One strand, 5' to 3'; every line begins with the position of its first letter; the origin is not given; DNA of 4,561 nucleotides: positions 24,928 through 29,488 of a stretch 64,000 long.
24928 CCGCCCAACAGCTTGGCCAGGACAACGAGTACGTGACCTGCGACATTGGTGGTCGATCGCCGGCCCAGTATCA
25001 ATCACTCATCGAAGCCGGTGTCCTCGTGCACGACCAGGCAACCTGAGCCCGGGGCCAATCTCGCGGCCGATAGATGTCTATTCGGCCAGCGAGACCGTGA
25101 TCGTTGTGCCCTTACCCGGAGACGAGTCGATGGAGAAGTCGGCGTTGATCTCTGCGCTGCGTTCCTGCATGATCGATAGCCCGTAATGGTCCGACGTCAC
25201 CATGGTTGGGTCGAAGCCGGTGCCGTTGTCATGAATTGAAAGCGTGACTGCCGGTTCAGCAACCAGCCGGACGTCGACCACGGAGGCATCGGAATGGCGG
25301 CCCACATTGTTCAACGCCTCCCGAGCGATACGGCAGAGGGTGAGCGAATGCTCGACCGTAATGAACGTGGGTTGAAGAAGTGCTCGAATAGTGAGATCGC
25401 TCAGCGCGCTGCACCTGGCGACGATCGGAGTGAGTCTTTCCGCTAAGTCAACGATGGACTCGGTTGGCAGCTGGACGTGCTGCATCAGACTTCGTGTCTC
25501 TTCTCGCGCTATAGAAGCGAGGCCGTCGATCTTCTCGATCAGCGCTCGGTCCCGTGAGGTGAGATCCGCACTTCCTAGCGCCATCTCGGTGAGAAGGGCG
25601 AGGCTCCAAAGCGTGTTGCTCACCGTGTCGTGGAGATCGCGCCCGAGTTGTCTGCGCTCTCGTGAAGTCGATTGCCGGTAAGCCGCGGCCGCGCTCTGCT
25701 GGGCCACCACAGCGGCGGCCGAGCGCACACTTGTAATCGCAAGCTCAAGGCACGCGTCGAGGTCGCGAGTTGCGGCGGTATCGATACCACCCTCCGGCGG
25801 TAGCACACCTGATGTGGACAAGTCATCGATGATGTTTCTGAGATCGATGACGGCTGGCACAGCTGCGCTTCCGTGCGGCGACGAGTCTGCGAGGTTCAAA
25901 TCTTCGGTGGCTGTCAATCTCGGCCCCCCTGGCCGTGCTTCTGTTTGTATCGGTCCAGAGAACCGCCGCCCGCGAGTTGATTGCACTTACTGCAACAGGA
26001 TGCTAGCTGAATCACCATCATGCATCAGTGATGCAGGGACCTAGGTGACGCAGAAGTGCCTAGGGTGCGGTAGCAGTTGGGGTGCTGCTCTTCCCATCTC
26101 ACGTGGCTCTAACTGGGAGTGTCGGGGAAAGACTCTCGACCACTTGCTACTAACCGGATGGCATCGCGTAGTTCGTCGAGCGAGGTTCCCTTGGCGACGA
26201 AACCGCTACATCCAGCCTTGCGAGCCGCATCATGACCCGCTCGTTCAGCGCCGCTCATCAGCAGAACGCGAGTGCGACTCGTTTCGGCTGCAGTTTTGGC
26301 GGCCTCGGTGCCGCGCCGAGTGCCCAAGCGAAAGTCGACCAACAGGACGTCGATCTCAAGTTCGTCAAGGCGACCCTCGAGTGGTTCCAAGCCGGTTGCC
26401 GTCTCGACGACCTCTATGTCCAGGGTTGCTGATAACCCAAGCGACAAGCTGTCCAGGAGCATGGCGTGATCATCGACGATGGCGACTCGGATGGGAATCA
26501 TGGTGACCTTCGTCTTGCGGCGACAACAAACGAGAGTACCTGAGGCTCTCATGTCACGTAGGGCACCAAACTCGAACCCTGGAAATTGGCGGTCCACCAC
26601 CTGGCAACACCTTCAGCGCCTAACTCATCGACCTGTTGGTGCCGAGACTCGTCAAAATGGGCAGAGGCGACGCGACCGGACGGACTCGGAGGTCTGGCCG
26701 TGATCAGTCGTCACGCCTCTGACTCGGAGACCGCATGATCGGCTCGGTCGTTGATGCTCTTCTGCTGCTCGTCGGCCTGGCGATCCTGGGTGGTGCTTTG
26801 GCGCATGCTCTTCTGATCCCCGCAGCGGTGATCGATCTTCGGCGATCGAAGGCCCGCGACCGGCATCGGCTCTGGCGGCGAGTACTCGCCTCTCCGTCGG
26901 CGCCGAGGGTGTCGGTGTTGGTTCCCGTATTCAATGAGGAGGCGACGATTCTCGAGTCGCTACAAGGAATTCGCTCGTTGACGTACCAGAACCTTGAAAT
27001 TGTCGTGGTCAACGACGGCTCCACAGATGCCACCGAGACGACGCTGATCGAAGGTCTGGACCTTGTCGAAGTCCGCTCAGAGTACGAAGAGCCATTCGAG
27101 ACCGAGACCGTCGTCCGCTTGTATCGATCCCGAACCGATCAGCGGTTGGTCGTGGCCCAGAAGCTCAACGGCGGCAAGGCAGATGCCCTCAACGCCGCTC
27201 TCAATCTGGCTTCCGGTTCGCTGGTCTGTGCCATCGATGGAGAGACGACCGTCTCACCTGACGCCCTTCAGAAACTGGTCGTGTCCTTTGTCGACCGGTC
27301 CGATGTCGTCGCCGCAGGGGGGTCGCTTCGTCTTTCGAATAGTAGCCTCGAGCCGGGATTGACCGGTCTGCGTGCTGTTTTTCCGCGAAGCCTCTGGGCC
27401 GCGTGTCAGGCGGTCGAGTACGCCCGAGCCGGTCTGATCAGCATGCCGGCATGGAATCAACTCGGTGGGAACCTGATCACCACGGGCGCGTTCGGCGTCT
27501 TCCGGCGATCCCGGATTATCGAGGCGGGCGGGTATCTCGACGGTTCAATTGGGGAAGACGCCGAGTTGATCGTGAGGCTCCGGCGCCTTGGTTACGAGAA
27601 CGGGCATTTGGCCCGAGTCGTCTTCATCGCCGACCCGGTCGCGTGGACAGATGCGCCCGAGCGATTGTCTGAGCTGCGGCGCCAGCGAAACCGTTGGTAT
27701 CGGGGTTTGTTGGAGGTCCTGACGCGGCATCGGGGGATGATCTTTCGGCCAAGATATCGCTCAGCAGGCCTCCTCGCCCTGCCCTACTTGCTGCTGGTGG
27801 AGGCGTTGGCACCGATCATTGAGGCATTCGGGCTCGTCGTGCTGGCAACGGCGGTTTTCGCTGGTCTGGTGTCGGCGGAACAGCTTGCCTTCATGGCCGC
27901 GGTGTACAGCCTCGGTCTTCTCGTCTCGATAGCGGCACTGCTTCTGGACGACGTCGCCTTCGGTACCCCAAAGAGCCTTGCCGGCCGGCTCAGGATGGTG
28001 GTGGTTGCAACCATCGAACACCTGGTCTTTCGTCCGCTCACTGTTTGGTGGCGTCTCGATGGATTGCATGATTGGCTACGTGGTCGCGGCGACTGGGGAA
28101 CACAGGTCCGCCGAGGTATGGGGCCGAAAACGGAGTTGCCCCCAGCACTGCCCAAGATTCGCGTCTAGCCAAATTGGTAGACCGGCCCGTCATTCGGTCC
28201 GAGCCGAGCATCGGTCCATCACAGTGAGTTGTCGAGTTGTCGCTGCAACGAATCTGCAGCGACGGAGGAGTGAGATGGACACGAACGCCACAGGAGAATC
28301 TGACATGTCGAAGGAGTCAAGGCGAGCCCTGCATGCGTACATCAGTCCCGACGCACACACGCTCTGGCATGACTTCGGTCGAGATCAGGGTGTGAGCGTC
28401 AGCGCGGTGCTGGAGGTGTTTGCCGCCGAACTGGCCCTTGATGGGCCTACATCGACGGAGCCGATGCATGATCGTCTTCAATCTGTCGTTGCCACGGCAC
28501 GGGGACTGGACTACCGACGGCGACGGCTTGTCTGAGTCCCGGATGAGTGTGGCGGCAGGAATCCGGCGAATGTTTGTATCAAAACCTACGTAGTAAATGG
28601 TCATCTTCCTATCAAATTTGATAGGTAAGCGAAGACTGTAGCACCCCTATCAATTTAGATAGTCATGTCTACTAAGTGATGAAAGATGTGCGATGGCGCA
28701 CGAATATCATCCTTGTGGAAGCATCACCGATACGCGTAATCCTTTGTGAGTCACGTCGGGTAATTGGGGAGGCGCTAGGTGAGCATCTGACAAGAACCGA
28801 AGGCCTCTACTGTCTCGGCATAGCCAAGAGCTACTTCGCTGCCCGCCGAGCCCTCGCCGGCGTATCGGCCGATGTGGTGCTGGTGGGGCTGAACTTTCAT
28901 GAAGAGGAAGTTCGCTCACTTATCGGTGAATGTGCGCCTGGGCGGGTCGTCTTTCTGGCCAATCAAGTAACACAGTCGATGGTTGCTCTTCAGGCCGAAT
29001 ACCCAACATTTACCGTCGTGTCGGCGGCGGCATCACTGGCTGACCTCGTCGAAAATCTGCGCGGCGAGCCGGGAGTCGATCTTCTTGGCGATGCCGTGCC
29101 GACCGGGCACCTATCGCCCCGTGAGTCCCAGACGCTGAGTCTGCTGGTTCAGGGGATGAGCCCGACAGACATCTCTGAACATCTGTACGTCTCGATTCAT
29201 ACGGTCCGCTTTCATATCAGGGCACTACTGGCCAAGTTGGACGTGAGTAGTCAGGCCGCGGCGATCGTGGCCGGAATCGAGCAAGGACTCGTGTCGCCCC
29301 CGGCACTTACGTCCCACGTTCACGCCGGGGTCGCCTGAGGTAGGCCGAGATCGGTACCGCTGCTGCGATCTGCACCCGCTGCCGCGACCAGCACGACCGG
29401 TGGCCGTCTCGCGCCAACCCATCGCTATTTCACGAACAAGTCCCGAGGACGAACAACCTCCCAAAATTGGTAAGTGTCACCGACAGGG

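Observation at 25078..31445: Regulatory/EPS islet: soluble kinase, receiver-only RR, GT2 synthase, small protein and two LuxR regulators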

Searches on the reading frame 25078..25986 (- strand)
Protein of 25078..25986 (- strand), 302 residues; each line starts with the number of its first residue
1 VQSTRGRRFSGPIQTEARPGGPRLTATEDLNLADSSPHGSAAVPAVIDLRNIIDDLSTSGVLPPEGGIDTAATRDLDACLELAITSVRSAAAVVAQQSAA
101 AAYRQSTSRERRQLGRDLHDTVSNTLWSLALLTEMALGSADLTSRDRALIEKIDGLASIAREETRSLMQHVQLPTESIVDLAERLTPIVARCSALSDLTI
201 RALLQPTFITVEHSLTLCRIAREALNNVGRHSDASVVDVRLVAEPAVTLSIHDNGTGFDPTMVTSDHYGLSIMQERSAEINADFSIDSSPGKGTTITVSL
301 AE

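Call 3: search_protein_families(library=pfam, proteins=[window:25078-25986:-], max_evalue=0.01)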
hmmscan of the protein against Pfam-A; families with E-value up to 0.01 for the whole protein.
window:25078-25986:- (302 aa): 2 families
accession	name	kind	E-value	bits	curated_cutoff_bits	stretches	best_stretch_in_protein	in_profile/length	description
PF02518.31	HATPase_c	-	1.6e-11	45.1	26.4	1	215-300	4-107/111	Histidine kinase-, DNA gyrase B-, and HSP90-like ATPase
PF07730.19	HisKA_3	-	5.3e-08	33.7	24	1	110-175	1-66/68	Histidine kinase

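Call 4: search_protein_families(library=ncbifam, proteins=[window:25078-25986:-], max_evalue=0.01)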
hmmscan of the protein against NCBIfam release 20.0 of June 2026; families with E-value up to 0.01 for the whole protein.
window:25078-25986:- (302 aa): 7 families
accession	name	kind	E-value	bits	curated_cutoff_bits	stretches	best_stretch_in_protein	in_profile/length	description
NF007896.0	PRK10600.1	equivalog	5e-22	78.3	578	1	108-300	388-583/598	nitrate/nitrite two-component system sensor histidine kinase NarX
NF008184.0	PRK10935.1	equivalog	1.4e-21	76.8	553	1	109-300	362-557/565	nitrate/nitrite two-component system sensor histidine kinase NarQ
NF052531.1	Strep_LiaS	equivalog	6.5e-21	74.9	450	1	103-300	125-325/328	envelope stress sensor histidine kinase LiaS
NF052443.1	SensHisKinMctS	equivalog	3.6e-20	71.7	700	1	107-300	247-446/457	two-component system sensor histidine kinase MctS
NF008649.0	PRK11644.1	equivalog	1e-15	57.5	408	1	108-300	301-494/499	signal transduction histidine-protein kinase/phosphatase UhpB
NF047786.1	his_kin_MadS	equivalog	3.2e-14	52.9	500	1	95-299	214-432/434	MadS family sensor histidine kinase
NF047322.1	HK_morpho_MacS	equivalog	5.4e-08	32.4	300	1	82-298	154-364/367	MacS family sensor histidine kinase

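Call 58: find_homologous_proteins(query=window:25078-25986:-, max_evalue=1e-20)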
Query window:25078-25986:- (302 aa): 4 proteins with E <= 1e-20 among 8000 candidates.
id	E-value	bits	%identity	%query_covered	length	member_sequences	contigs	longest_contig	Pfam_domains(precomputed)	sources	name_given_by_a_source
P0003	1.5e-156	538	100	86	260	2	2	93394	PF07730.20,PF02518.32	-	-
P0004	2.2e-73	265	91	48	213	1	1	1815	PF02518.32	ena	-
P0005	8.2e-22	96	36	68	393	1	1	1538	PF13581.13,PF07730.20,PF02518.32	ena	-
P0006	2.4e-21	95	38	65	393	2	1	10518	PF13581.13,PF07730.20,PF02518.32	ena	-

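Call 59: find_encoding_contigs(protein=P0004, flank=5000)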
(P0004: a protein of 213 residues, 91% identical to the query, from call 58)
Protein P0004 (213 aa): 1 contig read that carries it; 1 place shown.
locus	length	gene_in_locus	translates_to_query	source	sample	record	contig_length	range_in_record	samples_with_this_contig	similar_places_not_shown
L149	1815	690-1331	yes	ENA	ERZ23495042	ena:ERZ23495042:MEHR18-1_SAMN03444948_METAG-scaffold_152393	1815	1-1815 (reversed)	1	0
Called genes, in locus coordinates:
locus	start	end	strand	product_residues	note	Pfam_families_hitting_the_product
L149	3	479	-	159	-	?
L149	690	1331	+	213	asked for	PF02518:HATPase_c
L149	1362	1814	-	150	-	?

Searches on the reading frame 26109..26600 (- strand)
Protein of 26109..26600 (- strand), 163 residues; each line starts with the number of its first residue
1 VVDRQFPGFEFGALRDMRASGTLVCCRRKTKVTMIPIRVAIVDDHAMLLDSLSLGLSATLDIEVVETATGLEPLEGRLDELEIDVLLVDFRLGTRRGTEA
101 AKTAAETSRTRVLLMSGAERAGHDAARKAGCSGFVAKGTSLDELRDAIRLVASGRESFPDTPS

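Call 3: search_protein_families(library=pfam, proteins=[window:26109-26600:-], max_evalue=0.01)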
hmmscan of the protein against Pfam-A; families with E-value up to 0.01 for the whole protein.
window:26109-26600:- (163 aa): 1 family
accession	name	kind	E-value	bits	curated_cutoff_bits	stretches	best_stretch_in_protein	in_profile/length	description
PF00072.30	Response_reg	-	1.3e-12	48.3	30.2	1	39-149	1-111/111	Response regulator receiver domain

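Call 4: search_protein_families(library=ncbifam, proteins=[window:26109-26600:-], max_evalue=0.01)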
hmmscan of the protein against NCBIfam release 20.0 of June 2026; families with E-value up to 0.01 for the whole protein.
window:26109-26600:- (163 aa): 19 families
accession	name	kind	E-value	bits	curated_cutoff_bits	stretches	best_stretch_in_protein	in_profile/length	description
NF052445.1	RespRegMctR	equivalog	8.1e-11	41.7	300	1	36-158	1-125/205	two-component system response regulator MctR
NF047785.1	respo_reg_MadR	equivalog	3e-08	33.3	300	1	37-158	1-127/209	MadR family response regulator transcription factor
NF001965.0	PRK00742.1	subfamily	8.6e-08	31.8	293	1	36-138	3-108/357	chemotaxis-specific protein-glutamate methyltransferase CheB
NF007935.0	PRK10651.1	equivalog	1.8e-07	30.5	250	1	36-156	6-128/216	two-component system response regulator NarL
NF007403.0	PRK09935.1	equivalog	2.5e-07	30.5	271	1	34-160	1-129/210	fimbria biosynthesis transcriptional regulator FimZ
NF041830.1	RR_TF_ErdR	exception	4.4e-07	29.8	390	1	39-160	4-129/213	response regulator transcription factor ErdR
NF007018.1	PRK09483.1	equivalog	5.1e-07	29.6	280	1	37-155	2-122/217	UvrY/SirA/GacA family response regulator transcription factor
NF007685.0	PRK10360.1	equivalog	3.4e-06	27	258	1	37-154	2-118/196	response regulator transcription factor UhpA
NF011896.0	PRK15369.1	equivalog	5.5e-06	26.1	242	1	36-156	3-125/211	two component system response regulator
NF008469.0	PRK11361.1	equivalog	6.2e-06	25.2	714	1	38-148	6-116/461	acetoacetate metabolism transcriptional regulator AtoC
NF007708.0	PRK10403.1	equivalog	6.9e-06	25.7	343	1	34-160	4-132/215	nitrate/nitrite response regulator protein NarP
NF009206.0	PRK12555.1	subfamily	0.00014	20.9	342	1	37-126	1-90/340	chemotaxis-specific protein-glutamate methyltransferase CheB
NF041733.1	resp_reg_CseB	equivalog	0.00028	20.4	350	1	38-151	2-114/228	two-component system response regulator CseB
NF010430.0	PRK13856.1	equivalog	0.00036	20.3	344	1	78-151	41-116/241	two-component response regulator VirG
NF041367.1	CheY_Halo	equivalog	0.00095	19.5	200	1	39-149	1-111/114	chemotaxis protein CheY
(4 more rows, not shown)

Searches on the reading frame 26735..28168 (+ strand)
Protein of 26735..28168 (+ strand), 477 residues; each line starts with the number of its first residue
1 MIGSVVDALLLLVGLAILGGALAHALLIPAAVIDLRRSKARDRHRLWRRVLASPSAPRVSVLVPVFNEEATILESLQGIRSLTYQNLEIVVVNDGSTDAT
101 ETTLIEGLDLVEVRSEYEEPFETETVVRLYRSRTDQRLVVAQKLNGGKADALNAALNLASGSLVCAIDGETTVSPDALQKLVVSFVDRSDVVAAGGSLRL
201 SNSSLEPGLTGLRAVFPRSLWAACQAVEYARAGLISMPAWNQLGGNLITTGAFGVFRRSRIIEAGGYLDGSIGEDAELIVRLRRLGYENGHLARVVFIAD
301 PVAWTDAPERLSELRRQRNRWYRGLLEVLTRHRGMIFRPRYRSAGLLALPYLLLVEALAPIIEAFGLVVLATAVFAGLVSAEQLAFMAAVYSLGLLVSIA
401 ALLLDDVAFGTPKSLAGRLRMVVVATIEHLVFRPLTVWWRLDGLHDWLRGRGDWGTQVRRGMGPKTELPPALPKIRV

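Call 3: search_protein_families(library=pfam, proteins=[window:26735-28168:+], max_evalue=0.01)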
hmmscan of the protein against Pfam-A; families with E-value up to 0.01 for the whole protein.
window:26735-28168:+ (477 aa): 6 families
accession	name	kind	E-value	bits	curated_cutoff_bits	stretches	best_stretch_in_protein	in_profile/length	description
PF13641.12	Glyco_tranf_2_3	-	1.1e-25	91.4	27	1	57-324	1-230/230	Glycosyltransferase like family 2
PF00535.33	Glycos_transf_2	-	1.4e-20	74.3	23.3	2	60-102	1-43/168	Glycosyl transferase family 2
PF13632.12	Glyco_trans_2_3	-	7.7e-16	58.9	27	1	164-384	2-183/198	Glycosyl transferase family group 2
PF13506.12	Glyco_transf_21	-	2e-05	24.6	21.7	1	147-323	17-171/174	Glycosyl transferase family 21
PF03142.21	Chitin_synth_2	-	0.00018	20.7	27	0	164-203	205-244/527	Chitin synthase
PF10111.15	Glyco_tranf_2_2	-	0.00053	20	27.3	0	60-103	1-46/276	Glycosyltransferase like family 2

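Call 4: search_protein_families(library=ncbifam, proteins=[window:26735-28168:+], max_evalue=0.01)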
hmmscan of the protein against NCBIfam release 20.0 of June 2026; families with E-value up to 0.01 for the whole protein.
window:26735-28168:+ (477 aa): 24 families
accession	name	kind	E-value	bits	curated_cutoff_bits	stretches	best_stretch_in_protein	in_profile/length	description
TIGR03937.1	PgaC_IcaA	equivalog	1.9e-33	116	422.3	2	125-388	90-327/407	poly-beta-1,6-N-acetyl-D-glucosamine synthase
TIGR03111.1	glyc2_xrt_Gpos1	hypoth_equivalog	2.3e-26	92.6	363.95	2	145-331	116-292/439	TIGR03111 family XrtG-associated glycosyltransferase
TIGR04242.1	nodulat_NodC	equivalog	3.3e-16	59.3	550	1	50-324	41-283/395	chitooligosaccharide synthase NodC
TIGR03030.1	CelA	equivalog_domain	3.3e-15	55.2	699.1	2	251-330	309-382/714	UDP-forming cellulose synthase catalytic subunit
NF041875.1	EPS_EpsD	equivalog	1e-12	48.1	370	2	125-311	44-213/325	exopolysaccharide biosynthesis glycosyltransferase EpsD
NF047683.1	TeichurnBiosyTuaG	equivalog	2.2e-12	47.2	400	1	55-104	4-53/252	teichuronic acid biosynthesis protein TuaG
TIGR04283.1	glyco_like_mftF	equivalog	8.1e-12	45.2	182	1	59-286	1-173/221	TIGR04283 family arsenosugar biosynthesis glycosyltransferase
NF007482.0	PRK10073.1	equivalog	1.2e-11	44.3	423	1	55-101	4-50/334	glycosyltransferase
NF053846.1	glyco_with_XrtP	equivalog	1.5e-11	43.7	520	1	60-397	44-367/440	XrtP-associated glycosyltransferase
TIGR03965.1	mycofact_glyco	equivalog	2.4e-10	39.9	280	1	48-197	65-190/467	mycofactocin biosynthesis glycosyltransferase MftF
NF053739.1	GlytfEpsEBac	equivalog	6.7e-10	38.4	450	1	57-101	1-45/265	glycosyltransferase EpsE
NF041394.1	GtaseAglG_Halo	equivalog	6.2e-08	32.3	440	1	58-199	2-120/304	glucosyl-dolichyl phosphate glucuronosyltransferase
NF010496.0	PRK13915.1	equivalog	7.4e-08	31.8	262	1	49-103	23-80/307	glucosyl-3-phosphoglycerate synthase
NF047588.1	GlcsyltransPgfSStrep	equivalog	2e-07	30.6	500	1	58-103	2-51/308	glycosyltransferase PgfS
TIGR04182.1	glyco_TIGR04182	equivalog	3.3e-07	30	325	1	59-102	2-43/293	S-layer glycoprotein N-glycosyltransferase AglJ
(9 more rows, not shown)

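Call 22: find_related_loci(query=window:26735-28168:+, collection=genome_contigs, flank=10000)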
Query window:26735-28168:+ (477 aa) in genome_contigs; peptide patterns used: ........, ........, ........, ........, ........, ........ (x = any residue, [..] = any of these).
231 stretches matched a pattern; 61 encode a relative of the query (tblastn E <= 1e-3); 61 distinct loci.
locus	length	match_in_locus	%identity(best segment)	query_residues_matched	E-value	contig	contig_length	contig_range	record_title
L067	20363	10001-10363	31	52-196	6e-13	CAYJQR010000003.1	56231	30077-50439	MAG TPA_asm: uncultured Planctomycetia bacterium isolate ERP125453_co1_458 genome assembly, contig: NODE_377_length_5623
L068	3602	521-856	33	58-192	9e-11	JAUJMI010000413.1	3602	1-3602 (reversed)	MAG: Longimicrobium sp. isolate YPbin7 NODE_13027_length_3602_cov_6.454187, whole genome shotgun sequence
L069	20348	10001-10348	30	58-187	6e-10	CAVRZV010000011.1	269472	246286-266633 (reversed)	MAG: uncultured Bacteroidales bacterium isolate MFD05942.bin.2.148 genome assembly, contig: contig_39103, whole genome s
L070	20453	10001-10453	28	55-250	7e-10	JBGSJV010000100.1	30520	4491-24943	MAG: Pirellulaceae bacterium isolate JTS-AC165 k141_3995354, whole genome shotgun sequence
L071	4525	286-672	32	58-206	9e-10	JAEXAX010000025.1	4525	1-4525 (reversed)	MAG: Bacillota bacterium isolate OH_SFB_45 k127_912095, whole genome shotgun sequence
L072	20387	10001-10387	32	58-206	1e-9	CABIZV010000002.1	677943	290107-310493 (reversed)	Enterobacteriaceae bacterium isolate MGYG-HGUT-00110 genome assembly, contig: .20298_3_19.2, whole genome shotgun sequen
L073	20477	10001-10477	30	59-220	2e-9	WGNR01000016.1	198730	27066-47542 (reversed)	MAG: bacterium isolate RI_54 c_000000099936, whole genome shotgun sequence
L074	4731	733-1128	31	55-206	2e-9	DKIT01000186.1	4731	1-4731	MAG TPA_asm: Sphingobacterium sp. UBA6711 UBA6711_contig_8614, whole genome shotgun sequence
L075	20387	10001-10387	30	58-206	5e-9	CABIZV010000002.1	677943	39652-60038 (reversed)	Enterobacteriaceae bacterium isolate MGYG-HGUT-00110 genome assembly, contig: .20298_3_19.2, whole genome shotgun sequen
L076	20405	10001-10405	27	46-199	8e-9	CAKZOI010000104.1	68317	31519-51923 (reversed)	MAG TPA_asm: uncultured Opitutae bacterium isolate ERR2094175_bin.4_CONCOCT_v1.1_MAG genome assembly, contig: ERZ650154.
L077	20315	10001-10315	28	58-187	1e-8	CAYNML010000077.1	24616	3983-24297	MAG TPA_asm: uncultured Anaerolineae bacterium isolate binchicken_co107_373 genome assembly, contig: NODE_5070_length_24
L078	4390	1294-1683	32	57-206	9e-9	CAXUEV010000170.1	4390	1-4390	MAG TPA_asm: uncultured Sphingomonadaceae bacterium isolate public_ERR4179391_metawrap_bin.5 genome assembly, contig: pu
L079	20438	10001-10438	25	49-212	2e-8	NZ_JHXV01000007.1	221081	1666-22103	Crocinitomix catalasitica ATCC 23190 T367DRAFT_scaffold00005.5_C, whole genome shotgun sequence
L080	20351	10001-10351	31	54-192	2e-8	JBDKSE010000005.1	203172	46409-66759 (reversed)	MAG: Anaerolineaceae bacterium isolate 6_bin.133 c_000000116147, whole genome shotgun sequence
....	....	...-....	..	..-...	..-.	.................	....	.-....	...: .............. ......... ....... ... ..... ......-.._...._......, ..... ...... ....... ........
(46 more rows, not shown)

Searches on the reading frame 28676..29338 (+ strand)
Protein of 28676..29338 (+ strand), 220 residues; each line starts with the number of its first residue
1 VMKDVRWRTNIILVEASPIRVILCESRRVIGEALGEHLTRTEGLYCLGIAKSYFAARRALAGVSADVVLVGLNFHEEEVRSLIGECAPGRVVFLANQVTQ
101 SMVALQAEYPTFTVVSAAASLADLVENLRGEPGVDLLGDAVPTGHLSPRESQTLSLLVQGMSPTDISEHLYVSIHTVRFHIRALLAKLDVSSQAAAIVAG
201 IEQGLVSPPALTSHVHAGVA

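Call 3: search_protein_families(library=pfam, proteins=[window:28676-29338:+], max_evalue=0.01)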
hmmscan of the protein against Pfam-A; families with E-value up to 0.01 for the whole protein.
window:28676-29338:+ (220 aa): 3 families
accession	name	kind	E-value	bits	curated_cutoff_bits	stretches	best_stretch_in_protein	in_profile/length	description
PF00196.25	GerE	-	7.9e-13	48.3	23.5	1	146-198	3-55/57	Bacterial regulatory proteins, luxR family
PF08281.18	Sigma70_r4_2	-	0.00057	19.9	25.7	1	145-188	10-54/54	Sigma-70, region 4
PF12840.13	HTH_20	-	0.0052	17.2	27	0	159-185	17-43/51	Helix-turn-helix domain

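Call 4: search_protein_families(library=ncbifam, proteins=[window:28676-29338:+], max_evalue=0.01)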
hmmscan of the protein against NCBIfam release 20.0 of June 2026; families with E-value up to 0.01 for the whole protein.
window:28676-29338:+ (220 aa): 22 families
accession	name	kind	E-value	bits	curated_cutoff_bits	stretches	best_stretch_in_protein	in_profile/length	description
NF047785.1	respo_reg_MadR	equivalog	2.2e-16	59.9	300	1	143-206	146-209/209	MadR family response regulator transcription factor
NF052445.1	RespRegMctR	equivalog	1.1e-08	34.7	300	1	144-205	143-204/205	two-component system response regulator MctR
NF003420.0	PRK04841.1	equivalog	1.5e-08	33.2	537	1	140-198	833-891/903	HTH-type transcriptional regulator MalT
NF007708.0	PRK10403.1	equivalog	2.2e-08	33.8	343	1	141-199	149-207/215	nitrate/nitrite response regulator protein NarP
NF041232.1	BagY_FevT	exception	3.7e-08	32.6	700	1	144-194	295-345/367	LuxR family transcriptional regulator BagY/FevT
TIGR03541.1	reg_near_HchA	equivalog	1.8e-07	30.9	215.6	1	143-204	169-230/232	PA1136 family autoinducer-binding transcriptional regulator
TIGR03020.2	EpsA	equivalog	2e-07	30.9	170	1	137-197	182-242/247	XrtB/PEP-CTERM-associated transcriptional regulator EpsA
NF011896.0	PRK15369.1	equivalog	1.7e-06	27.8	242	1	145-194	149-198/211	two component system response regulator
NF007935.0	PRK10651.1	equivalog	3.1e-06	26.5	250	1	141-198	151-208/216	two-component system response regulator NarL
NF052366.1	photon_PedR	equivalog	1.4e-05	25.2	120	1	145-204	2-61/74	photosynthetic electron transport-dependent transcriptional regulator PedR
NF008548.0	PRK11475.1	equivalog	2.1e-05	24.2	176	1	145-195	134-184/207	DNA-binding transcriptional activator BglJ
NF007505.1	PRK10100.1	equivalog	2.4e-05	24.1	250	1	145-197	144-196/204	biofilm master transcriptional regulator CsgD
NF007018.1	PRK09483.1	equivalog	5.8e-05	22.8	280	1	141-210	144-213/217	UvrY/SirA/GacA family response regulator transcription factor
NF038181.1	reg_ATPase_IniR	equivalog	0.00026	19.5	750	1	140-192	761-813/827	isoniazid response ATPase/transcriptional regulator IniR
NF040749.1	tetrathio_RR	equivalog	0.00028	20.7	290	1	145-196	133-184/191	tetrathionate respiration response regulator TtrR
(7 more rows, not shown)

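Call 45: find_homologous_proteins(query=window:28676-29338:+, max_evalue=1e-10)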
Query window:28676-29338:+ (220 aa): 2 proteins with E <= 1e-10 among 3554 candidates.
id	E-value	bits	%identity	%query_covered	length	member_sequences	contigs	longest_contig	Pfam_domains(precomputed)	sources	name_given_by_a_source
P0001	1.4e-134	464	100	100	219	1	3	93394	PF00196.26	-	-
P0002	9.4e-76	272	70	85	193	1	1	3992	PF00196.26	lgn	-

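Call 46: find_encoding_contigs(protein=P0002, flank=5000)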
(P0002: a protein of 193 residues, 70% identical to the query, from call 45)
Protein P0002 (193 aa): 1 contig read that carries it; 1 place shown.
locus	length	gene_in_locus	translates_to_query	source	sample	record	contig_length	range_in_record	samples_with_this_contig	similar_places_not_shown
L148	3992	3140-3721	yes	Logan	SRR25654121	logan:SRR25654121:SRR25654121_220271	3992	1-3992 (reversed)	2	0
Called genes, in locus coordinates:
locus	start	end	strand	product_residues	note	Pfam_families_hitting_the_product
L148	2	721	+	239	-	?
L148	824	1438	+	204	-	-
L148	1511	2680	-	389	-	-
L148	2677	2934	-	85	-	-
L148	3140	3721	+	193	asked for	PF00196:GerE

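Call 115: search_protein_families(library=pfam, proteins=[L148:1511-2680:-], max_evalue=0.01)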
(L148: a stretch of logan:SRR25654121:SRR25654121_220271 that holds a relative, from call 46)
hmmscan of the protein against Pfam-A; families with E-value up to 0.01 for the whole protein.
L148:1511-2680:- (389 aa): 3 families
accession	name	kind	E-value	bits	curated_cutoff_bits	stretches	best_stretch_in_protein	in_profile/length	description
PF13492.12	GAF_3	-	0.00058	20.7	27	1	45-176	6-128/129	GAF domain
PF13185.12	GAF_2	-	0.0014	19.3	28.6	1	45-176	8-136/136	GAF domain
PF01590.32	GAF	-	0.0092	16.9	22.4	0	45-175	6-133/133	GAF domain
